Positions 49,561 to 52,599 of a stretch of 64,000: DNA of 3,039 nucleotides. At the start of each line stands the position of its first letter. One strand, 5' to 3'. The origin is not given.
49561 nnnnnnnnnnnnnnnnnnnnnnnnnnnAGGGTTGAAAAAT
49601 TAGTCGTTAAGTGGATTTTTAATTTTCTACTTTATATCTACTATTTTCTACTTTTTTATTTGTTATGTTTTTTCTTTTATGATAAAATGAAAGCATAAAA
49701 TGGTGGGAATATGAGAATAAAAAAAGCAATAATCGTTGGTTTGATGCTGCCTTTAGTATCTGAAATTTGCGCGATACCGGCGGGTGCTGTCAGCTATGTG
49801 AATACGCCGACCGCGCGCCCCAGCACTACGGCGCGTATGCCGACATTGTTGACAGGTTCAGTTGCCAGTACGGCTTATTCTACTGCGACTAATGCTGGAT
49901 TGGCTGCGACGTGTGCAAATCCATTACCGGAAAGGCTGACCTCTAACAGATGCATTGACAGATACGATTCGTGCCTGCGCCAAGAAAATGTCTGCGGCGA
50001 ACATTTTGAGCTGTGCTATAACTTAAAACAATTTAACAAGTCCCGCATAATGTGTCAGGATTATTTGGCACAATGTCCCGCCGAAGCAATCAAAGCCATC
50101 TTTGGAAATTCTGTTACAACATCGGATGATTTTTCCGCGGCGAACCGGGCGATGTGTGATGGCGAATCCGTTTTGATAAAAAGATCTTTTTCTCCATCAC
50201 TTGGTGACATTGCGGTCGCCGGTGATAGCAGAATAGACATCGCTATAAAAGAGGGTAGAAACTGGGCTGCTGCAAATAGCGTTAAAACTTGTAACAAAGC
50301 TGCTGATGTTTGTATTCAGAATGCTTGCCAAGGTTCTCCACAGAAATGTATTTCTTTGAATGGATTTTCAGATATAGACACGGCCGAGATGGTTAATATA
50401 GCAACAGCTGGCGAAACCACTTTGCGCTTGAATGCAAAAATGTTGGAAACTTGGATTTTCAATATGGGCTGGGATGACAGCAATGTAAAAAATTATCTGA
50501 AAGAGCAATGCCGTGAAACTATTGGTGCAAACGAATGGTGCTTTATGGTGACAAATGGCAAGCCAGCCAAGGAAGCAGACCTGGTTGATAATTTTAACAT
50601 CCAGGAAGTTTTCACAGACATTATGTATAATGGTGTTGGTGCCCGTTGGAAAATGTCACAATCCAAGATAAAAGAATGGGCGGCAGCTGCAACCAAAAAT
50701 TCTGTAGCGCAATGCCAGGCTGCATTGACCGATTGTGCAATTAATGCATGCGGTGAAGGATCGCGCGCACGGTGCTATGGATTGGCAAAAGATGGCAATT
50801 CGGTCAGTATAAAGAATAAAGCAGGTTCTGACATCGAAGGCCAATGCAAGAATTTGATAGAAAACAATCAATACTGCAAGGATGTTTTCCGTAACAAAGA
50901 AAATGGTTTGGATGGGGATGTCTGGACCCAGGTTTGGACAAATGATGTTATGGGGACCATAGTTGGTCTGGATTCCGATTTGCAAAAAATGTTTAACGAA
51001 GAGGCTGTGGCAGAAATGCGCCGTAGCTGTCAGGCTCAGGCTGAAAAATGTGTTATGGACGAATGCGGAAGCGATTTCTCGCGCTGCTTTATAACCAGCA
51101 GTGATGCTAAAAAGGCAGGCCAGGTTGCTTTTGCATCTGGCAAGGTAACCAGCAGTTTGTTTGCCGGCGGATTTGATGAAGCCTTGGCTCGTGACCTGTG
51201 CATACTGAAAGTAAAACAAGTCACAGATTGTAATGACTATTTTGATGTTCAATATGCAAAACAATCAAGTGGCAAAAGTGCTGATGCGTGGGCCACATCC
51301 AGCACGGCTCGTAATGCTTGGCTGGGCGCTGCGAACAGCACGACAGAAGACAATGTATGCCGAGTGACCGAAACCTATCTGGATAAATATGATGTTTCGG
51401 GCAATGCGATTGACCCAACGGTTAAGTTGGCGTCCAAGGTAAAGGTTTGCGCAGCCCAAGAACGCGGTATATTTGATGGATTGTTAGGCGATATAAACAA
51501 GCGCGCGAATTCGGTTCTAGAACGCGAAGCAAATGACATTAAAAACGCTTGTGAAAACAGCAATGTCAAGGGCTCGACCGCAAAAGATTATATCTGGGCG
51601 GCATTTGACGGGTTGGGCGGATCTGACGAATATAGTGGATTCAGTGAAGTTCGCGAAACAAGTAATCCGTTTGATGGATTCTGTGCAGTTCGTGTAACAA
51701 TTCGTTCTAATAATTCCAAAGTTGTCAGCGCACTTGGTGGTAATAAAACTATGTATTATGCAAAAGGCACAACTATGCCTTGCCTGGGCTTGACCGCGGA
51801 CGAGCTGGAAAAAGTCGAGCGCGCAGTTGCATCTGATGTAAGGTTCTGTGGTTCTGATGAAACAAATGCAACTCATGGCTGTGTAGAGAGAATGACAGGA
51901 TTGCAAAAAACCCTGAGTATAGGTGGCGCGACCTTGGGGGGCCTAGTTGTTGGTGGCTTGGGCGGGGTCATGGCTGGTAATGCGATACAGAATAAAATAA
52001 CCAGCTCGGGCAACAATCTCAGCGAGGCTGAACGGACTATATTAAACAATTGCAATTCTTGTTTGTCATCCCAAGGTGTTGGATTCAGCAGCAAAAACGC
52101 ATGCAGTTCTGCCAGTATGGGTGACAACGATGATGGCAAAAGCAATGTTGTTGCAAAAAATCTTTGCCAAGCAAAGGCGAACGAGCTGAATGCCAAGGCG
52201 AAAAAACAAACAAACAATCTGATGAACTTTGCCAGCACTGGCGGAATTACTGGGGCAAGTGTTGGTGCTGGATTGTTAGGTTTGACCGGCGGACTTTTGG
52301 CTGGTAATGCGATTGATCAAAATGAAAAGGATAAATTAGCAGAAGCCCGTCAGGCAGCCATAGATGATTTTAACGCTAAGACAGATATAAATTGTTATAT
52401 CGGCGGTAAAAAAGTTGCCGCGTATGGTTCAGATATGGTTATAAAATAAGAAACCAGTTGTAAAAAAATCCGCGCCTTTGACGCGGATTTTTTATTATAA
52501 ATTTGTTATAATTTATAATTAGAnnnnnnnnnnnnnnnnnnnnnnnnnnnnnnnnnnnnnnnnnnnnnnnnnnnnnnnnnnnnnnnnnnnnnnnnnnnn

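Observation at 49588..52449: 912-aa secreted protein with 39 cysteines in tandem six-cysteine super-repeats and two C-terminal glycine-zipper segments, placed where ftsZ would be expected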

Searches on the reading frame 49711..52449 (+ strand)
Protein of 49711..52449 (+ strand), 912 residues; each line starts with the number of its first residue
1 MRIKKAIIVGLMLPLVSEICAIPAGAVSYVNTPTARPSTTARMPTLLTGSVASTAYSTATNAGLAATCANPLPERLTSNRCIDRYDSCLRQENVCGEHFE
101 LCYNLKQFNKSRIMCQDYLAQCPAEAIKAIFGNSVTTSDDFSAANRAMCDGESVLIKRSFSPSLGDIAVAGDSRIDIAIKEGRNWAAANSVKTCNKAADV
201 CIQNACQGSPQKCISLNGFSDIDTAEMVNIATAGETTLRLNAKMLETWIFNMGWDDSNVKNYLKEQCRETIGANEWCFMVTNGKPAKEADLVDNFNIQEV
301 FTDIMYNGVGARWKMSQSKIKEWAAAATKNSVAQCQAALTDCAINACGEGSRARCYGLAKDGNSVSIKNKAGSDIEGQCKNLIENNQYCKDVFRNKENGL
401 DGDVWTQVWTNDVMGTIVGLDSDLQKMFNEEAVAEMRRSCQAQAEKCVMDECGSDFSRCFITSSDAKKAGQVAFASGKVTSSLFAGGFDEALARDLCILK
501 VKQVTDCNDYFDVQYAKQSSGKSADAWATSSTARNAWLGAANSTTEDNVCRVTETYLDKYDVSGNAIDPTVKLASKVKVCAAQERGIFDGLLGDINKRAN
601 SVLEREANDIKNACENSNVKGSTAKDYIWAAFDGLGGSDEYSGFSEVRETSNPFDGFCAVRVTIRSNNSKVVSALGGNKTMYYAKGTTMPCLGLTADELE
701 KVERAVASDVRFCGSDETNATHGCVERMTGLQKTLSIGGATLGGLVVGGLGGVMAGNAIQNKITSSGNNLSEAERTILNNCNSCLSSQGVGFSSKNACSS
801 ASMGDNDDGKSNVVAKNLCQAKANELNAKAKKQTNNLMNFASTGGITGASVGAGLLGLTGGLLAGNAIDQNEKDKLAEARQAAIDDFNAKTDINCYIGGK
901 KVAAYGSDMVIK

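Call 6: search_protein_families(library=pfam, proteins=[window:49711-52449:+], max_evalue=0.01)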
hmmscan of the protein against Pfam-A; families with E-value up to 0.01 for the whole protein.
window:49711-52449:+ (912 aa): 0 families

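Call 7: search_protein_families(library=ncbifam, proteins=[window:49711-52449:+], max_evalue=0.01)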
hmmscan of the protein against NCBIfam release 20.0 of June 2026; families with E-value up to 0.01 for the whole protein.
window:49711-52449:+ (912 aa): 0 families

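Call 8: find_homologous_proteins(query=window:49711-52446:+, max_evalue=0.001)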
Query window:49711-52446:+ (912 aa): 14 proteins with E <= 0.001 among 8000 candidates.
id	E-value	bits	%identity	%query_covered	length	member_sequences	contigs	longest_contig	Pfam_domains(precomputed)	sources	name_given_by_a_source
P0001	0.0e+0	1938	94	100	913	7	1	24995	-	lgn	-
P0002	0.0e+0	1459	71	100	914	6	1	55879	-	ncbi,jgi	ncbi:MAG: hypothetical protein WC137_00215 [Alphaproteobacteria bacterium]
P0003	0.0e+0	1442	70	100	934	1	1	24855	-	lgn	-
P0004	0.0e+0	1417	69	100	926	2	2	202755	-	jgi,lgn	-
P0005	0.0e+0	1399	70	100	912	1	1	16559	-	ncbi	-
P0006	0.0e+0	1358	65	100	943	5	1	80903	-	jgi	jgi:hypothetical protein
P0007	0.0e+0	1105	58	100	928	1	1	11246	-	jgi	jgi:hypothetical protein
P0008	0.0e+0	1027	53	100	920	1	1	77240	-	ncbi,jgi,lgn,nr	ncbi:MAG: hypothetical protein LBL75_00950 [Rickettsiales bacterium]|jgi:hypothetical protein|nr:hyp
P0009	6.0e-254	863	59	73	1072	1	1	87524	-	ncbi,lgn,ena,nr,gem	ncbi:MAG: hypothetical protein FWF97_01285 [Alphaproteobacteria bacterium]|nr:hypothetical protein [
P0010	6.9e-227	774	45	97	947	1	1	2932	-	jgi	jgi:hypothetical protein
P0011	1.3e-205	703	49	78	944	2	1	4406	-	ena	-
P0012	1.5e-204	700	50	73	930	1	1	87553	-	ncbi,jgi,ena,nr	ncbi:MAG: hypothetical protein FWE50_02100 [Alphaproteobacteria bacterium]|nr:hypothetical protein [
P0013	5.4e-178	612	45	73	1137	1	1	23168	-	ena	-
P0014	5.5e-55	205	24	92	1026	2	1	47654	-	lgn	-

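Call 13: find_encoding_contigs(protein=P0004, flank=10000, max_places=2)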
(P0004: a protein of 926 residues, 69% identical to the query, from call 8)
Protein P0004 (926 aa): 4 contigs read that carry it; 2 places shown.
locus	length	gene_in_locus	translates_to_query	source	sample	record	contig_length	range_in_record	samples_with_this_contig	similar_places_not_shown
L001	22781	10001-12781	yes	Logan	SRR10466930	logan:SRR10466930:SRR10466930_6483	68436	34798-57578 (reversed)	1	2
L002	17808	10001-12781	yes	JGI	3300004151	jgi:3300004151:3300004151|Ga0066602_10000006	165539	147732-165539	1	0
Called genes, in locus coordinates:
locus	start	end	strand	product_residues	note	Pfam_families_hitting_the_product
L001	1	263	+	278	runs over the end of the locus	PF00590:TP_methylase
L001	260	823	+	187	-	PF03193:RsgA_GTPase (faint), PF00350:Dynamin_N (faint), PF01926:MMR_HSR1, PF02421:FeoB_N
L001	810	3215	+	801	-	PF12705:PDDEXK_1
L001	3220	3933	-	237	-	PF00005:ABC_tran, PF02463:SMC_N (weak), PF13304:AAA_21 (faint)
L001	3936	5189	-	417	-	PF12704:MacB_PCD, PF02687:FtsX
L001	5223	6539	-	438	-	-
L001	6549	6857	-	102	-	-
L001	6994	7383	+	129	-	-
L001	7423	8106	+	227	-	PF03799:FtsQ_DivIB_C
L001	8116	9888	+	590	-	PF14450:FtsA, PF00834:Ribul_P_3_epim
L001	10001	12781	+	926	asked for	-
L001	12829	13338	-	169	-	PF00226:DnaJ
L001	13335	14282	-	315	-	PF02899:Phage_int_SAM_1, PF00589:Phage_integrase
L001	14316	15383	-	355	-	PF03739:LptF_LptG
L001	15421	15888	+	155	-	PF03449:GreA_GreB_N, PF01272:GreA_GreB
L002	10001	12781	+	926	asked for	-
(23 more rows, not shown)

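Call 14: find_encoding_contigs(protein=P0012, flank=10000, max_places=2)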
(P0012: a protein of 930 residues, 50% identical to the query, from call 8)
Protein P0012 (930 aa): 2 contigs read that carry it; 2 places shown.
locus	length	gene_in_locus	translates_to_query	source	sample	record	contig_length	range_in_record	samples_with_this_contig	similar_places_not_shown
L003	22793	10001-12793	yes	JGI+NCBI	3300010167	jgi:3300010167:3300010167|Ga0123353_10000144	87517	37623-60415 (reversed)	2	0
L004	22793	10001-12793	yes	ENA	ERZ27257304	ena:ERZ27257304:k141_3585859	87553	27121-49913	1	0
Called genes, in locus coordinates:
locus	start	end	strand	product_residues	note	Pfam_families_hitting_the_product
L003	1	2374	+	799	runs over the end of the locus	PF12705:PDDEXK_1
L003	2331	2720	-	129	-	-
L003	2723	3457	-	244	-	PF00005:ABC_tran, PF02463:SMC_N (faint), PF13304:AAA_21 (faint)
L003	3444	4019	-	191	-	PF00293:NUDIX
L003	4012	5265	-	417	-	PF12704:MacB_PCD, PF02687:FtsX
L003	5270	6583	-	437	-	-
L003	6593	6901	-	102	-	-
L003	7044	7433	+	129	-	-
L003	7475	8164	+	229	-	PF03799:FtsQ_DivIB_C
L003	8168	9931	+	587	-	PF11104:PilM_2 (weak), PF14450:FtsA, PF00834:Ribul_P_3_epim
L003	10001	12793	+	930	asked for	-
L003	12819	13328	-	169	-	PF00226:DnaJ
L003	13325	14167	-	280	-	PF02899:Phage_int_SAM_1, PF00589:Phage_integrase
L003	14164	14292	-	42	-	-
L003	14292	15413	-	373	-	PF03739:LptF_LptG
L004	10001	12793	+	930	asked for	-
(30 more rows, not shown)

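Call 15: find_encoding_contigs(protein=P0014, flank=10000, max_places=2)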
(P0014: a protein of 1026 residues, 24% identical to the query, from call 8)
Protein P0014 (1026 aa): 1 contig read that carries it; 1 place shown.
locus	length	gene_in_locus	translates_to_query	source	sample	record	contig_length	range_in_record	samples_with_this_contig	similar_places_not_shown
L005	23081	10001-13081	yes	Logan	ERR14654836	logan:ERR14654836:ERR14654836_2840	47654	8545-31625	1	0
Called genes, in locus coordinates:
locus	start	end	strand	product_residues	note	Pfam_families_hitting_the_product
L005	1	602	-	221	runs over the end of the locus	PF03938:OmpH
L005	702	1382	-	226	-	PF00691:OmpA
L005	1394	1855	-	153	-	-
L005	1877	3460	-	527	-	PF13177:DNA_pol3_delta2, PF13245:AAA_19 (weak), PF13604:AAA_30 (weak), PF00004:AAA, PF13401:AAA_22 (weak), PF22608:DNAX_ATPase_lid, PF12169:DNA_pol3_gamma3, PF12362:DUF3646, +1 more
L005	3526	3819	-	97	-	-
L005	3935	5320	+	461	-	-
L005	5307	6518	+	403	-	-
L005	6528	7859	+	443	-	-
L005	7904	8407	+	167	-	PF13717:Zn_ribbon_4 (faint)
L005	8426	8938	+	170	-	-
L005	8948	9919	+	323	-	PF00849:PseudoU_synth_2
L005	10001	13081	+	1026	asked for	-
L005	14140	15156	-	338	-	PF25575:TPR_BSK1_C (faint), PF07719:TPR_2 (faint), PF13181:TPR_8 (faint), PF13428:TPR_14 (faint), PF13432:TPR_16 (weak), PF13414:TPR_11 (faint), PF14559:TPR_19 (faint), PF00515:TPR_1 (weak), +3 more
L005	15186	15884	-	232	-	PF01479:S4, PF00849:PseudoU_synth_2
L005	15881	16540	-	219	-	PF04452:Methyltrans_RNA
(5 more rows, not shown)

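Call 17: find_related_loci(query=A1, collection=genome_contigs, flank=10000)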
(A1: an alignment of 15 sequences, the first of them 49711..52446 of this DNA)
Query A1 (912 aa) in genome_contigs; peptide patterns used: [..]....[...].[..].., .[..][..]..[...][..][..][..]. (x = any residue, [..] = any of these).
140 stretches matched a pattern; 129 encode a relative of the query (tblastn E <= 1e-3); the best 80 are kept; 80 distinct loci.
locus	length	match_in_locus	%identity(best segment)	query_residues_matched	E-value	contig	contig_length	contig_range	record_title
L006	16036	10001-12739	94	1-912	0e+0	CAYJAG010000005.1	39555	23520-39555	MAG TPA_asm: uncultured Muribaculaceae bacterium isolate ERP122455_co3_13 genome assembly, contig: NODE_20_length_39555_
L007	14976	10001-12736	70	1-912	0e+0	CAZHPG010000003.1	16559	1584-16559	MAG TPA_asm: uncultured Muribaculaceae bacterium isolate SRP220891_co1_206 genome assembly, contig: NODE_6619_length_165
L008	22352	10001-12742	71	1-912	0e+0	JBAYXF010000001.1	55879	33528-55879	MAG: Alphaproteobacteria bacterium isolate SO_2017_CLC_121 scaffold_455_c1_PH3_2017, whole genome shotgun sequence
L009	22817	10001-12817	65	1-912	0e+0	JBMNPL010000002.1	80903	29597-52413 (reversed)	MAG: Alphaproteobacteria bacterium isolate SBF912SR1HQ0037 scaffold_739_c1, whole genome shotgun sequence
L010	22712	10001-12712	71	1-912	0e+0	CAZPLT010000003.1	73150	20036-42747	MAG TPA_asm: uncultured Muribaculaceae bacterium isolate SRP192927_co1_307 genome assembly, contig: NODE_383_length_7315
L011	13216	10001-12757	53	3-912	0e+0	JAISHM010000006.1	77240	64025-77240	MAG: Rickettsiales bacterium isolate Hm464_bin176 k119_1042632, whole genome shotgun sequence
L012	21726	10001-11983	59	3-664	0e+0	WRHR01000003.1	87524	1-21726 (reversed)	MAG: Alphaproteobacteria bacterium isolate Nt197P3bin125 Ga0082212_10000204, whole genome shotgun sequence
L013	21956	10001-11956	50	1-664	0e+0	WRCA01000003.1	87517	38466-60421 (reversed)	MAG: Alphaproteobacteria bacterium isolate Lab288P3bin104 Ga0123353_10000144, whole genome shotgun sequence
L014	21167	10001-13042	25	19-906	7e-68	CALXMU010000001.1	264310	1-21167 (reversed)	MAG: uncultured Alphaproteobacteria bacterium isolate BRZ_MD__bin57 genome assembly, contig: BRZ_MD__NODE_31_length_2643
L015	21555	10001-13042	26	19-906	2e-66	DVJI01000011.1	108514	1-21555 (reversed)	MAG TPA_asm: Candidatus Enterousia intestinigallinarum isolate ChiGjej3B3-5194 ChiGjej3B3M5__C552858_L108514_SRR6323341,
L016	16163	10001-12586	27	13-774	1e-65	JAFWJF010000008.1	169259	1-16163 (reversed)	MAG: Alphaproteobacteria bacterium isolate RGIG5789 Sheep_Ileum-5__c221096, whole genome shotgun sequence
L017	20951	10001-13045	26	19-906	7e-66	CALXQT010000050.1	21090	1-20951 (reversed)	MAG: uncultured Alphaproteobacteria bacterium isolate E20__bin73 genome assembly, contig: E20__k127_4621757, whole genom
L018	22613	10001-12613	28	19-782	9e-65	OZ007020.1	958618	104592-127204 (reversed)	MAG: uncultured Alphaproteobacteria bacterium isolate 6730_HET_VAC_contig_11916_metaflye_circ MAG genome assembly, chrom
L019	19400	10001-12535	27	15-762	2e-64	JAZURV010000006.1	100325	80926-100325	MAG: Candidatus Enterousia sp. isolate T1900044850_TS20190316.MAGScoT_cleanbin_000038 SGB_3006_k141_2352777, whole genom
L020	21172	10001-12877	26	80-906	2e-63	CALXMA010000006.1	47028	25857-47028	MAG: uncultured Alphaproteobacteria bacterium isolate BRZ_IT__bin13 genome assembly, contig: BRZ_IT__NODE_713_length_470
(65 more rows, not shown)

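Call 21: find_homologous_proteins(query=P0014, max_evalue=0.00001)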
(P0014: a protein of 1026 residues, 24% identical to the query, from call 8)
Query P0014 (1026 aa): 889 proteins with E <= 0.00001 among 8000 candidates; the best 120 are listed.
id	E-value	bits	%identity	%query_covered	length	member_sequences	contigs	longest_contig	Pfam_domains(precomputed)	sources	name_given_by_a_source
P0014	0.0e+0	2322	100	100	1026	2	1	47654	-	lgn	-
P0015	0.0e+0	1319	59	100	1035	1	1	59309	-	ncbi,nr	ncbi:hypothetical protein LJC18_02050 [Lachnospiraceae bacterium OttesenSCG-928-E19]|nr:hypothetical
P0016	0.0e+0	1296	58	100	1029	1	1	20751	-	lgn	-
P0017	0.0e+0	1248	56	100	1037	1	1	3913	-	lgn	-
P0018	0.0e+0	1239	56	100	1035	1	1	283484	-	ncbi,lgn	-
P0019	0.0e+0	1223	61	85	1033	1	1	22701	-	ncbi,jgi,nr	ncbi:MAG: hypothetical protein LBF28_00945 [Rickettsiales bacterium]|jgi:hypothetical protein|nr:hyp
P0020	0.0e+0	1200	54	100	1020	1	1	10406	-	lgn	-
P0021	0.0e+0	1188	61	86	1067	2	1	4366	-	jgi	jgi:hypothetical protein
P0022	0.0e+0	1185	52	100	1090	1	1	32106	-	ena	-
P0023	0.0e+0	1180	59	80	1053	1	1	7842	-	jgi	jgi:hypothetical protein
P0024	0.0e+0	1176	54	100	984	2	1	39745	-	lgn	-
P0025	0.0e+0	1174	54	100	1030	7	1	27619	-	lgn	-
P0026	0.0e+0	1168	54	100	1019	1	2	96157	-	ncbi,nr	ncbi:MAG: hypothetical protein JW974_03440 [Alphaproteobacteria bacterium]|nr:hypothetical protein [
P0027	0.0e+0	1164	62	81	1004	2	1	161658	-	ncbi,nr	ncbi:MAG: hypothetical protein LBD50_01830 [Rickettsiales bacterium]|nr:hypothetical protein [Ricket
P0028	0.0e+0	1158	53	100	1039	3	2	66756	-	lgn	-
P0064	0.0e+0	1018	48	100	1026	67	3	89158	-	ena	-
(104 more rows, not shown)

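Call 26: search_solved_structures(query=A2, max_evalue=1)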
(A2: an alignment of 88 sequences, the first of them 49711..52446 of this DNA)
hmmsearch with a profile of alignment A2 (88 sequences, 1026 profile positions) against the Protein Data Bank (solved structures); distinct sequences matched with E-value up to 1: 3.
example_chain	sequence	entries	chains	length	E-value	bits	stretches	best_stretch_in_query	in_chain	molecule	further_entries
9ivk_A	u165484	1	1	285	0.015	16.5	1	850-999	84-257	HBC599 membrane protein binder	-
29vf_O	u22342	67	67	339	0.027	15.7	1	825-912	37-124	TATA-box-binding protein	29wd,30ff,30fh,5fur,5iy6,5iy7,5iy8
9jc1_B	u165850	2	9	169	0.64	11.1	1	850-997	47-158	ATP synthase subunit b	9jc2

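Call 28: search_protein_families(library=pfam, proteins=[P0014, P0064], max_evalue=10)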
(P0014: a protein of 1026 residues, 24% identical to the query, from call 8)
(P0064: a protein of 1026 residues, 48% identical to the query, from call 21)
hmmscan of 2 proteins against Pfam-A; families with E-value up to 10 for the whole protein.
P0014 (1026 aa): 2 families
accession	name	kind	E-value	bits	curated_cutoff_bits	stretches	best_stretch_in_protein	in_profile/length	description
PF06040.16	Adeno_E3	-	0.15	12.6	25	1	802-839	62-98/126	Adenovirus E3 protein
PF22211.2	Tsi3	-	0.21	12.4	26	1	328-415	4-91/111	Type six secretion immunity 3 domain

P0064 (1026 aa): 1 family
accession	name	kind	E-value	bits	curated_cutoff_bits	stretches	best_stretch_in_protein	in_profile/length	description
PF05433.20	Rick_17kDa_Anti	-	9.4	6.7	24.2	1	953-971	22-40/43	Glycine zipper 2TM domain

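Call 29: search_protein_representatives(protein=window:49711-52446:+)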
Query: 912 residues. Proteins with E-value up to 0.001 (for the whole library): 109; up to 1e-10: 92; up to 1e-30: 76. The best 109 are listed.
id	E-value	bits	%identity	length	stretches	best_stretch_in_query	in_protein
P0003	0.0e+00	1441.9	72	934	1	1-912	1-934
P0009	1.9e-254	863.1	52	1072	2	3-816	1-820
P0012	4.9e-205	699.7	47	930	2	3-817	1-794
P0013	1.7e-178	611.9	44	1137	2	7-801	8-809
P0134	3.8e-156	537.9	42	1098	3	232-785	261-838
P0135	4.3e-129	448.4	39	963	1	25-858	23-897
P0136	9.1e-123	427.5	39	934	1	26-771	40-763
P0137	1.0e-118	414.1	37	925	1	53-875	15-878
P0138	6.4e-110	385.0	62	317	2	553-779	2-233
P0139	8.6e-105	368.0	36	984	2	30-744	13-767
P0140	2.0e-102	360.2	35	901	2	7-551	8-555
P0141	4.1e-100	352.6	38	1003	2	23-675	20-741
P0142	1.5e-96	340.8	34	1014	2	30-792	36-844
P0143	2.4e-96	340.1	37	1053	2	27-555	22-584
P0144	2.5e-91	323.5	34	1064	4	231-465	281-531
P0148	9.1e-82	291.9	31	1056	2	20-889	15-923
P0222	2.4e-08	49.0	29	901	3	9-139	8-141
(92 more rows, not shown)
